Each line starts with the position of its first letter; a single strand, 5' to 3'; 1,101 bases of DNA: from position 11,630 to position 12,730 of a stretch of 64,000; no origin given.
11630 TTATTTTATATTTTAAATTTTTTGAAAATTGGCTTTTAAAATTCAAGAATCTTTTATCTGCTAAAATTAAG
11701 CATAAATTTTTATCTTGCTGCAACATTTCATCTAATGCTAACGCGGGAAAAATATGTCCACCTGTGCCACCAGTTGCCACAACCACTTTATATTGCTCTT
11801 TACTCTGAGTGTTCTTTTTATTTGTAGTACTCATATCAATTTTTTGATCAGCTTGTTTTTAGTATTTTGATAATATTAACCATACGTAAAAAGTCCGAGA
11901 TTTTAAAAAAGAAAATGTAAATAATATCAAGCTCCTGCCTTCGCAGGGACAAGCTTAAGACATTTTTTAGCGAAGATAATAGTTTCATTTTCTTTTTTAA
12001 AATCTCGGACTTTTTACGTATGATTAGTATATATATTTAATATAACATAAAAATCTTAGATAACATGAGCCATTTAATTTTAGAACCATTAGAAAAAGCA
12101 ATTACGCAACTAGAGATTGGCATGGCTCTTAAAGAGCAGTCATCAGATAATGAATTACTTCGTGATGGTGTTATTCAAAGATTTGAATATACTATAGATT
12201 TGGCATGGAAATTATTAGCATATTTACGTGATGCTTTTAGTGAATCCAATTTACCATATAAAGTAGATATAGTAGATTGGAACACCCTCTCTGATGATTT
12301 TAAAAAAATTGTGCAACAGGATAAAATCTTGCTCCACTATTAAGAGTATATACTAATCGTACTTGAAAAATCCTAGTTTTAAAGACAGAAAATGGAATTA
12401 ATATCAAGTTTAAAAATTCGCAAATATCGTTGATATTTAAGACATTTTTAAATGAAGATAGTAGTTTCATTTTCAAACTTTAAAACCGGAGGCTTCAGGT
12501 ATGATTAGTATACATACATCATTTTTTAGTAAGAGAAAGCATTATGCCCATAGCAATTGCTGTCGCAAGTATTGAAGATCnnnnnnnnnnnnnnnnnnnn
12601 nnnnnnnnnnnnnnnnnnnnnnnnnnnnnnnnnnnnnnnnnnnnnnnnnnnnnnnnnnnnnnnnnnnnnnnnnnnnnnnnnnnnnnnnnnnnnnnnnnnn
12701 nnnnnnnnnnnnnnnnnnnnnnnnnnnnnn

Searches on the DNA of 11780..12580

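Call 56: search_rna_families(source=window, start=11780, end=12580, threshold=evalue, max_evalue=1)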
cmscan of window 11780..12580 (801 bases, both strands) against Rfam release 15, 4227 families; matches with E-value up to 1: 5.
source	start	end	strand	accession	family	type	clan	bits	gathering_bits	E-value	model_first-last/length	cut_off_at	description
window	11874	12029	+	RF04128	MIR8562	Gene; miRNA;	-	48.9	211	1.3e-07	1-242/242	no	MIR8562 microRNA precursor family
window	11884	12021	+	RF04130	MIR7996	Gene; miRNA;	-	40.6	119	1.5e-05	1-190/190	no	MIR7996 microRNA precursor family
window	11884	12021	+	RF04127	MIR8007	Gene; miRNA;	-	33.9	195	0.00017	1-226/226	no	MIR8007 microRNA precursor family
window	11882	12021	+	RF04338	Plastid-psbJ-2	Cis-reg;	CL00152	26.5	65.6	0.01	73-144/144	no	Plastid-psbJ-2 3UTR RNA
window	11876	12028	+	RF04207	MIR5048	Gene; miRNA;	-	23.2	160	0.0039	2-356/356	no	MIR5048 microRNA precursor family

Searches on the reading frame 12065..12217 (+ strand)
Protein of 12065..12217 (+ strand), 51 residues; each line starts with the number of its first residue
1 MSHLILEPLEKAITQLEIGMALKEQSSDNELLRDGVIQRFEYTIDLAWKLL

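Call 46: search_protein_families(library=pfam, proteins=[window:12065-12217:+], max_evalue=10)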
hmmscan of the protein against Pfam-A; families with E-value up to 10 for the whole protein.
seq(51 aa): 2 families
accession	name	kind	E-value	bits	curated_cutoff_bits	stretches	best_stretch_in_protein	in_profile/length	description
PF08780.16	NTase_sub_bind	-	1.6e-12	48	31.8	1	6-51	3-48/126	Nucleotidyltransferase substrate binding protein like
PF12890.13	DHOase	-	0.14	12.7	21.2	1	11-42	70-101/142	Dihydro-orotase-like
